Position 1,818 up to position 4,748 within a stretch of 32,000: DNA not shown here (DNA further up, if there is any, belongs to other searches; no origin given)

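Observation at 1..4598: Cas6-RT-Cas1 fusion plus Cas2 next to a large array, with no effector genes on the visible flank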

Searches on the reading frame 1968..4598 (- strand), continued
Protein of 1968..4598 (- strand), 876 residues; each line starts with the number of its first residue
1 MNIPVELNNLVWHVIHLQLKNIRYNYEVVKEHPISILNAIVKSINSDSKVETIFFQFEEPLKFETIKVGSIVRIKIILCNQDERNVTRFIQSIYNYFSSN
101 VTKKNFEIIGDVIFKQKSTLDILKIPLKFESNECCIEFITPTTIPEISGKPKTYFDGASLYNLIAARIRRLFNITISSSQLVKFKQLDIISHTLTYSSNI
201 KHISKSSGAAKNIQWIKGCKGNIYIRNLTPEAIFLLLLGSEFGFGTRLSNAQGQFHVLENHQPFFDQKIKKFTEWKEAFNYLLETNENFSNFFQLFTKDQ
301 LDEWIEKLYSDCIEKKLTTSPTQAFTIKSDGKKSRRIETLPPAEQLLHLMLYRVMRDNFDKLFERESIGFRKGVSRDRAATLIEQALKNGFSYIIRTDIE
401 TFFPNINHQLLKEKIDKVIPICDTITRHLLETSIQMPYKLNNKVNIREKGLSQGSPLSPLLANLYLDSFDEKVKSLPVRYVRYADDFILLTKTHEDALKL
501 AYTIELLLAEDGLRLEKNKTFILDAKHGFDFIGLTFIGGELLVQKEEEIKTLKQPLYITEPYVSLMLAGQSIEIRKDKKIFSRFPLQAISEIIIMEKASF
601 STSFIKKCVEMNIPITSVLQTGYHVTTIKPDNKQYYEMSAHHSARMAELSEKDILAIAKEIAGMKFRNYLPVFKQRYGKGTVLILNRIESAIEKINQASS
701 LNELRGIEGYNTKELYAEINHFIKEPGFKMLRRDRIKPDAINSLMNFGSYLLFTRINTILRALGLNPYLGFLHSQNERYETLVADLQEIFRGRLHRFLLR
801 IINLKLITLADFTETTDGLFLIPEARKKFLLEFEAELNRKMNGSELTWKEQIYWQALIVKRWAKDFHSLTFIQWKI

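Call 36: predict_structure(alignment_id=A1)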
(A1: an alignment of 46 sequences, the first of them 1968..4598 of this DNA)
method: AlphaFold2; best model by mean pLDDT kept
length: 876 residues; sequences in the alignment: 46
mean_pLDDT: 88.0   pTM: 0.76
mean pLDDT of the five models: 88.0, 87.6, 86.6, 85.7, 85.5
residues with pLDDT >= 90: 523; 70-90: 291; 50-70: 53; < 50: 9
segments of 3 or more residues with pLDDT < 50: 544-552
pLDDT, mean of each block of 10 residues (from residue 1): 84 95 71 90 92 92 83 95 94 91 84 94 79 89 90 93 95 92 93 90 67 85 92 92 92 89 92 95 86 89 96 95 82 78 96 94 86 75 91 91 92 96 96 95 93 92 94 93 91 96 95 91 89 76 48 76 87 86 81 87 85 79 66 83 94 95 95 74 89 96 94 89 89 78 90 90 89 76 94 93 93 89 90 89 78 92 90 83
secondary structure, 60 per line:
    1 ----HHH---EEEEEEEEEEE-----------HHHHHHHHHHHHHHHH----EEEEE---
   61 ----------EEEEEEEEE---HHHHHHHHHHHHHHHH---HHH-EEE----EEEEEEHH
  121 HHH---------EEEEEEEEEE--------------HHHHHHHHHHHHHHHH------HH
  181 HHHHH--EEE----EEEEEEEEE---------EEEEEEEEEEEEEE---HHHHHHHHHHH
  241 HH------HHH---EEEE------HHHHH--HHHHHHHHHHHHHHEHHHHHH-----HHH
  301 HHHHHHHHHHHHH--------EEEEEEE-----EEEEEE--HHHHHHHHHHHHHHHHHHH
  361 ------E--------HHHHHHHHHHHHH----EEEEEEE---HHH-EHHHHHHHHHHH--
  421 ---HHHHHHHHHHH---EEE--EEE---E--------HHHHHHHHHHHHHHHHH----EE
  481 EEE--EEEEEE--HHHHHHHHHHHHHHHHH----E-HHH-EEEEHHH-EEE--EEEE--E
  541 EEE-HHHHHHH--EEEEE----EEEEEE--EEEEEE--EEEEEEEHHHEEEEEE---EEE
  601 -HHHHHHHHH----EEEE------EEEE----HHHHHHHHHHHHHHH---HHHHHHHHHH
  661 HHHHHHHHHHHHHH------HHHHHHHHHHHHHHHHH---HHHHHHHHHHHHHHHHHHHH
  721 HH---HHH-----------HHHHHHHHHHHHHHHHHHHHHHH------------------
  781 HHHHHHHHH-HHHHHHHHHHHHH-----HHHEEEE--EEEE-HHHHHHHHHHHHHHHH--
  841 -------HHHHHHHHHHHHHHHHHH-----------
elements in order (helices of 4 or more, strands of 3 or more residues): E11-21 H33-48 E53-57 E71-79 H83-98 E106-108 E113-118 H119-123 E133-142 H157-172 H179-185 E188-190 E195-203 E213-226 H230-242 E255-258 H265-269 H272-285 H287-292 H298-313 E322-328 E334-339 H342-360 H376-388 E393-399 H408-418 H424-434 E438-440 E443-445 H458-474 E479-483 E486-491 H494-510 E521-524 E529-531 E534-537 E540-543 H545-551 E554-558 E563-568 E571-576 E579-585 E589-594 E598-600 H602-610 E615-618 E625-628 H633-647 H651-674 H681-697 H701-722 H740-762 H781-789 H791-803 E812-815 E818-821 H823-838 H848-865

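Call 41: find_encoding_contigs(protein=P0117, flank=10000, max_places=1)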
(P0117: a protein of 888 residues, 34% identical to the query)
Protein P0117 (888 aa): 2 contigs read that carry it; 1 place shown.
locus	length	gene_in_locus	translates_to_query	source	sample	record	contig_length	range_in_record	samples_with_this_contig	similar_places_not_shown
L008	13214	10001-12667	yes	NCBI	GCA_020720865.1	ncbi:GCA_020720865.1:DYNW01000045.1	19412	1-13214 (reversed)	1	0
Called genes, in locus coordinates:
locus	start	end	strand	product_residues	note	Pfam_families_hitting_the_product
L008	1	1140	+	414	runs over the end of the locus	PF13385:Laminin_G_3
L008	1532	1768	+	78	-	-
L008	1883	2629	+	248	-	PF03690:MYG1_exonuc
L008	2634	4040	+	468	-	PF22335:Cas10-Cmr2_palm2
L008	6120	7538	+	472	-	PF03787:RAMPs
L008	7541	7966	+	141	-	PF27890:CHP04423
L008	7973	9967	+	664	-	PF03787:RAMPs, PF00313:CSD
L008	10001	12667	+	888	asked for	PF00078:RVT_1, PF01867:Cas_Cas1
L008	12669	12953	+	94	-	PF09827:CRISPR_Cas2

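Call 42: find_encoding_contigs(protein=P0044, flank=10000, max_places=1)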
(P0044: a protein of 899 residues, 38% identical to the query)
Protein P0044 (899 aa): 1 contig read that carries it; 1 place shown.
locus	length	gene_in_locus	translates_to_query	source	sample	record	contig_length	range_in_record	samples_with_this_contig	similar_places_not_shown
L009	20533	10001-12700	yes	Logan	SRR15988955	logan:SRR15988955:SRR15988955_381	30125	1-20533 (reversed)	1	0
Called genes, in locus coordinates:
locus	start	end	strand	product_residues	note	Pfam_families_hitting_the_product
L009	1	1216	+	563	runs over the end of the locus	-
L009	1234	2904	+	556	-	PF22335:Cas10-Cmr2_palm2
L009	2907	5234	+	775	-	PF03787:RAMPs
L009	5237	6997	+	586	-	PF03787:RAMPs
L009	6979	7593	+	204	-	-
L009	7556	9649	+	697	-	PF03787:RAMPs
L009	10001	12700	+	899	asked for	PF00078:RVT_1, PF01867:Cas_Cas1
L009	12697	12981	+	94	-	PF09827:CRISPR_Cas2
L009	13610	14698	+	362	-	-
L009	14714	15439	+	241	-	-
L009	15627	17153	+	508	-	-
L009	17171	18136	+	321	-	-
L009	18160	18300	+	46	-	-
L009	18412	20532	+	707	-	?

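Call 43: find_encoding_contigs(protein=P0022, flank=10000, max_places=1)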
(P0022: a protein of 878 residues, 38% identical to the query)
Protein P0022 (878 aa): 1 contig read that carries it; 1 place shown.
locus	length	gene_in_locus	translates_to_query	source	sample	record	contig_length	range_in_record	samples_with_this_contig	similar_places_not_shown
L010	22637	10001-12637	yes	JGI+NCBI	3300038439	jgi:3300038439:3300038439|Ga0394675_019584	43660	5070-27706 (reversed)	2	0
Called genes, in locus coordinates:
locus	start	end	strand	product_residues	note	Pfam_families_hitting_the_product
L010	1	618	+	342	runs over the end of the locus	PF03787:RAMPs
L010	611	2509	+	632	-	PF12469:Cmr2_N, PF18182:mCpol (weak), PF22335:Cas10-Cmr2_palm2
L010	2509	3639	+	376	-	PF09700:Cas_Cmr3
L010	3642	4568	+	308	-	PF03787:RAMPs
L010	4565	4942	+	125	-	PF09701:Cas_Cmr5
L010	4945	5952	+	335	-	PF03787:RAMPs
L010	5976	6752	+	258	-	-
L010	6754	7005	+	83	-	PF09620:Cas_csx3 (weak)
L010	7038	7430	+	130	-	PF05168:HEPN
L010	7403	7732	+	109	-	PF01909:NTP_transf_2, PF18765:Polbeta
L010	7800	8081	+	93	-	PF09827:CRISPR_Cas2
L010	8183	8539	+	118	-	PF05635:23S_rRNA_IVP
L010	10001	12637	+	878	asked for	PF00078:RVT_1, PF01867:Cas_Cas1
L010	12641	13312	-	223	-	PF02163:Peptidase_M50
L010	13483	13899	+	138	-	PF01402:RHH_1 (weak), PF08753:NikR_C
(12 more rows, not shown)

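Call 45: fold_search(model_id=the predicted structure, library=pdb)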
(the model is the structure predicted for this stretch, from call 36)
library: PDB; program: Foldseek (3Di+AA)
matches with E <= 10: 1723; with E <= 0.001: 762
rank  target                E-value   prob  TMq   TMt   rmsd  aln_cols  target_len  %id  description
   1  7kfu_C                4.5e-34  1.00  0.34  0.33  25.4       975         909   18  Cas6-RT-Cas1--Cas2 complex (released 2021-03-31)
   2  8d3p_B                3.5e-17  1.00  0.34  0.82   2.7       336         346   24  Type I-C Cas4-Cas1-Cas2 complex bound to half-site integration intermediate (HSI) (released 2022-11-02)
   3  4xtk_D                4.7e-17  1.00  0.33  0.88   3.9       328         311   22  Structure of TM1797, a CAS1 protein from Thermotoga maritima (released 2015-02-11)
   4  8d3l_B                6.8e-17  1.00  0.35  0.86   2.6       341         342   23  Type I-C Cas4-Cas1-Cas2 complex bound to a PAM/PAM prespacer (released 2022-11-02)
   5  7kft_D                2.7e-16  1.00  0.29  0.66   6.0       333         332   22  Partial Cas6-RT-Cas1--Cas2 complex (released 2021-03-31)
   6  7kft_E                3.1e-16  1.00  0.34  0.83   3.0       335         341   22  Partial Cas6-RT-Cas1--Cas2 complex (released 2021-03-31)
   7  6opm_A                3.3e-16  1.00  0.32  0.77   4.4       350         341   21  Casposase bound to integration product (released 2020-02-12)
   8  8d3l_A                3.3e-16  1.00  0.27  0.64   7.5       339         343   24  Type I-C Cas4-Cas1-Cas2 complex bound to a PAM/PAM prespacer (released 2022-11-02)
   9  6opm_C                3.4e-16  1.00  0.32  0.74   3.9       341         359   21  Casposase bound to integration product (released 2020-02-12)
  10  7mi5_C                8.4e-16  1.00  0.34  0.78   4.4       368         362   21  Asymmetrical PAM-Non PAM prespacer bound Cas4/Cas1/Cas2 complex (released 2021-11-17)
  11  7mi5_A                9.6e-16  1.00  0.34  0.53  12.2       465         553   18  Asymmetrical PAM-Non PAM prespacer bound Cas4/Cas1/Cas2 complex (released 2021-11-17)
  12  6opm_B                1.1e-15  1.00  0.27  0.60   6.9       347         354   21  Casposase bound to integration product (released 2020-02-12)
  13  4xtk_B                1.2e-15  1.00  0.32  0.88   3.8       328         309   22  Structure of TM1797, a CAS1 protein from Thermotoga maritima (released 2015-02-11)
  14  4xtk_E                1.4e-15  1.00  0.25  0.63   7.4       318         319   22  Structure of TM1797, a CAS1 protein from Thermotoga maritima (released 2015-02-11)
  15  7mi4_A                1.8e-15  1.00  0.33  0.50   4.6       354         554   21  Symmetrical PAM-PAM prespacer bound Cas4/Cas1/Cas2 complex (released 2021-11-17)
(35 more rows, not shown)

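Call 65: find_related_loci(query=A1, collection=metagenome_contigs, flank=10000)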
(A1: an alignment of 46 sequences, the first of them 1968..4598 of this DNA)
Query A1 (876 aa) in metagenome_contigs; peptide patterns used: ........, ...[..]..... (x = any residue, [..] = any of these).
600 stretches matched a pattern (row limit reached: there are more); 481 encode a relative of the query (tblastn E <= 1e-3); the best 80 are kept; 80 distinct loci.
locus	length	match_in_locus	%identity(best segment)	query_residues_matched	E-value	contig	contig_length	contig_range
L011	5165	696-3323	39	1-876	0e+0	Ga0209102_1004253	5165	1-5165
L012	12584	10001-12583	37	6-862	0e+0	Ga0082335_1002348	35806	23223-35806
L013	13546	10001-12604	37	7-874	0e+0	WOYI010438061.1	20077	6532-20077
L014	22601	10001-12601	37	7-875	0e+0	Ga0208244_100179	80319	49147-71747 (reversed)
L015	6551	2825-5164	40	95-876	0e+0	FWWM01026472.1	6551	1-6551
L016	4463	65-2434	39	82-874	0e+0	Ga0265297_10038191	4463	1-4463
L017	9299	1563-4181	38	7-875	3e-177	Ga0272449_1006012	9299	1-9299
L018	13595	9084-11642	38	28-875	1e-173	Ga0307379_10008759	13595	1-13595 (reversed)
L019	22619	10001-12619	36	7-875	9e-170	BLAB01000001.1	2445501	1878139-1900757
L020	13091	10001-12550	38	27-873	8e-168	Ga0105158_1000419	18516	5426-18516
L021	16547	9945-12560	35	6-873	2e-167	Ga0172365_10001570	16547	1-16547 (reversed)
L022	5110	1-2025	40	202-876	1e-164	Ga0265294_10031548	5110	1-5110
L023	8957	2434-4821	38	67-865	3e-158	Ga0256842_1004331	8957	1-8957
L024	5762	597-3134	36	33-874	6e-160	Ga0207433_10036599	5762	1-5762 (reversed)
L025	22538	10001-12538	34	1-846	5e-153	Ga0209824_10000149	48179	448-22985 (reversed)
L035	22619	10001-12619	34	7-875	3e-165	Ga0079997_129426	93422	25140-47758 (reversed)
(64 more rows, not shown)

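Call 70: search_protein_families(library=pfam, proteins=[L035:9412-9996:+, L035:12839-14146:+, L035:15112-16503:+, L035:16488-17357:+, L035:17361-21068:+, L035:21072-21869:+, L035:8157-9362:-, L035:6372-7790:-, L035:4560-6317:-, L035:1591-2874:+], max_evalue=0.001)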
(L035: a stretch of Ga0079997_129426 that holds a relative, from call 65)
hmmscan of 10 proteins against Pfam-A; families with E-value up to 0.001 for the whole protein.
L035:9412-9996:+ (194 aa): 0 families

L035:12839-14146:+ (435 aa): 3 families
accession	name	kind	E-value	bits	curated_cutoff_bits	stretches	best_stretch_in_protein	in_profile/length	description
PF19051.5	GFO_IDH_MocA_C2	-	1.4e-21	77.6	23.3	1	200-432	44-252/254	Oxidoreductase family, C-terminal alpha/beta domain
PF01408.29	GFO_IDH_MocA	-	5.2e-20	72.8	24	1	39-155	1-119/120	Oxidoreductase family, NAD-binding Rossmann fold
PF22725.1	GFO_IDH_MocA_C3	-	1.3e-11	45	27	1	223-277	28-82/124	GFO/IDH/MocA C-terminal domain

L035:15112-16503:+ (463 aa): 4 families
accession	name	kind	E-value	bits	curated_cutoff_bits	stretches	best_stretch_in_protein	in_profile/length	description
PF01743.26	PolyA_pol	-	4.2e-23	82.5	23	1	22-150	1-126/126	Poly A polymerase head domain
PF12627.12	PolyA_pol_RNAbd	-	1.6e-18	66.7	22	1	177-232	1-56/64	Probable RNA and SrmB- binding site of polymerase A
PF01966.28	HD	-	1e-09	39.1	22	1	252-350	8-93/116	HD domain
PF13735.12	tRNA_NucTran2_2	-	6e-07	30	27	1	309-444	21-141/149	tRNA nucleotidyltransferase domain 2 putative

L035:16488-17357:+ (289 aa): 2 families
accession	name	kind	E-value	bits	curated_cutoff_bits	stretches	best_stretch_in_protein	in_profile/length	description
PF00005.33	ABC_tran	-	6.6e-24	85.5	25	1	55-206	1-135/137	ABC transporter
PF02463.25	SMC_N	-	9.3e-07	28.9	40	1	66-245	25-205/220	RecF/RecN/SMC N terminal domain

L035:17361-21068:+ (1235 aa): 7 families
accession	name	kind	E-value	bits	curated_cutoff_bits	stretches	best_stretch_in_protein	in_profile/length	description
PF01458.23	SUFBD_core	-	1.2e-75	254.4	27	3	1058-1206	84-232/232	SUF system FeS cluster assembly, SufBD core domain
PF14528.11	LAGLIDADG_3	-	1.2e-24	86.8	22.5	2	912-956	3-51/82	LAGLIDADG-like domain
PF14890.11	Intein_splicing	-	4.5e-19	69.2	35.8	2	678-1062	20-155/155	Intein splicing domain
PF01079.26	Hint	-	9.2e-11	42.2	29.7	1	655-762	12-118/213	Hint module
PF13403.11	Hint_2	-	1e-08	36.1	28.4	0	235-284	2-51/147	Hint domain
PF19295.5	SufBD_N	-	1.9e-08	34.6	23.5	1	141-203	109-171/172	SufBD protein N-terminal region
PF07591.16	PT-HINT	-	0.00012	22.8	27.7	0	245-274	72-101/137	Pretoxin HINT domain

L035:21072-21869:+ (265 aa): 3 families
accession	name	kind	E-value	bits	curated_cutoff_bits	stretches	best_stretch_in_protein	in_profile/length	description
PF00218.27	IGPS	-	3.2e-93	312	27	1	4-257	1-253/254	Indole-3-glycerol phosphate synthase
PF01729.25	QRPTase_C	-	0.00012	22.3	23.1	1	149-245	68-158/169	Quinolinate phosphoribosyl transferase, C-terminal domain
PF01070.24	FMN_dh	-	0.00042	19.9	24.9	1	76-246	128-306/350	FMN-dependent dehydrogenase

L035:8157-9362:- (401 aa): 3 families
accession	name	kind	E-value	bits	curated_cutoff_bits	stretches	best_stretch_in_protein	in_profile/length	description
PF07690.21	MFS_1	-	1.2e-41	143.2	33.4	2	32-361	4-347/347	Major Facilitator Superfamily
PF12832.13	MFS_1_like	-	4.3e-06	26.5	25.2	1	36-130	229-319/373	MFS_1 like family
PF00083.30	Sugar_tr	-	8.8e-05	22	22.3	1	54-141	41-131/452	Sugar (and other) transporter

L035:6372-7790:- (472 aa): 1 family
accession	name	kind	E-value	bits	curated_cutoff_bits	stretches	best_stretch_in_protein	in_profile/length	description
PF02541.22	Ppx-GppA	-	1.1e-42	146.9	27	2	293-470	110-280/285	Ppx/GppA phosphatase family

L035:4560-6317:- (585 aa): 3 families
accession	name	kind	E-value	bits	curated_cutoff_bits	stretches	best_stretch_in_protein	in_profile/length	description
PF00587.30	tRNA-synt_2b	-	1.1e-42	146.5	29.3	1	267-478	6-179/179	tRNA synthetase class II core domain (G, H, P, S and T)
PF03129.25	HGTP_anticodon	-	9.6e-27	93.4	21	1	490-578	1-92/94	Anticodon binding domain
PF07973.19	tRNA_SAD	-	2.1e-19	69.7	24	1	112-161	1-44/44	Threonyl and Alanyl tRNA synthetase second additional domain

L035:1591-2874:+ (427 aa): 0 families
